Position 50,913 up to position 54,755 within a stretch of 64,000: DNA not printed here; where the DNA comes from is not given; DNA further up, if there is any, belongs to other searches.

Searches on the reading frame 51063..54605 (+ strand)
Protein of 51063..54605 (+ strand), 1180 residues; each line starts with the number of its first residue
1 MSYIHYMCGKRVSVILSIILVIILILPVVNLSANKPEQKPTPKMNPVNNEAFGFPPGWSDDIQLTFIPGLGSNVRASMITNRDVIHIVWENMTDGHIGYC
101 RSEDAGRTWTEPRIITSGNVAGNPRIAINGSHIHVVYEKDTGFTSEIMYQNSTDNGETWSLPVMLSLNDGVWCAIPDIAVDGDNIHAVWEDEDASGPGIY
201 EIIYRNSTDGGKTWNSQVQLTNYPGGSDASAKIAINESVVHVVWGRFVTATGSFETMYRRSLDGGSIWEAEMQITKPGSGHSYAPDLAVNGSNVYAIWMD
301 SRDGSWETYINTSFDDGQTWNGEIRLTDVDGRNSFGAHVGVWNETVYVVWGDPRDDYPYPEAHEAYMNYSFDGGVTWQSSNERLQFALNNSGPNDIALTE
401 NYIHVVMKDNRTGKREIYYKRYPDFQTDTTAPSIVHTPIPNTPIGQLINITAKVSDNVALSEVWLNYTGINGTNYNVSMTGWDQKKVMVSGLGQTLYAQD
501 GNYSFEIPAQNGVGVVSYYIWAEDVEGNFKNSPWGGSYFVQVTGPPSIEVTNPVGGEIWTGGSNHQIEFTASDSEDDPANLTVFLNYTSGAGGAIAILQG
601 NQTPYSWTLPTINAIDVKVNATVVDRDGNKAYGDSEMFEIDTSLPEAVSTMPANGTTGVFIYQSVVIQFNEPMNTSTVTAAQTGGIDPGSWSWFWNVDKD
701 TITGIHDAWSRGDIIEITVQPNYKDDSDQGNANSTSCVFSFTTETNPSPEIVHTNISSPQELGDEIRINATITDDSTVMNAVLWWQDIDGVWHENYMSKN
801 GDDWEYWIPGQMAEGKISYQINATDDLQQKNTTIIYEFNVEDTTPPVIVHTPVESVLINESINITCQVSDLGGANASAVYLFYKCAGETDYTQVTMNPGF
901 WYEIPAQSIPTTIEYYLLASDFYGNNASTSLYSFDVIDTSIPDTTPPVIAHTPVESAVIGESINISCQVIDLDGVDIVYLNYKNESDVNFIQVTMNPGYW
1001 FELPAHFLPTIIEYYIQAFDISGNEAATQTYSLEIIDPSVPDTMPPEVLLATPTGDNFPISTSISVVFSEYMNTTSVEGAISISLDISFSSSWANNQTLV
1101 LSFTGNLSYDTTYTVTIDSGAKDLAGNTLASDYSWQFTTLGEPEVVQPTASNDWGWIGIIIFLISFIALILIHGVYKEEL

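Call 9: search_protein_families(library=pfam, proteins=[window:51063-54605:+], max_evalue=0.001)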
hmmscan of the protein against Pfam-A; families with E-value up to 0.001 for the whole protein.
window:51063-54605:+ (1180 aa): 5 families
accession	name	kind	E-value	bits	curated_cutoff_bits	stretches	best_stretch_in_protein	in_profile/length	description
PF13205.12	Big_5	-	1.3e-27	97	23.6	2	1042-1139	1-105/105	Bacterial Ig-like domain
PF13088.12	BNR_2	-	1.2e-10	41.7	31.4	1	203-349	83-226/277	BNR repeat-like domain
PF02012.26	BNR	-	4.4e-05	23.3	27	0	369-378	2-11/12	BNR/Asp-box repeat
PF17957.7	Big_7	-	8.5e-05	23.6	24.1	1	546-611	1-58/70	Bacterial Ig domain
PF11896.14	GlgE_dom_N_S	-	0.00012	22.9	25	0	749-826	10-89/179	Alpha-1,4-glucan:maltose-1-phosphate maltosyltransferase, domain N/S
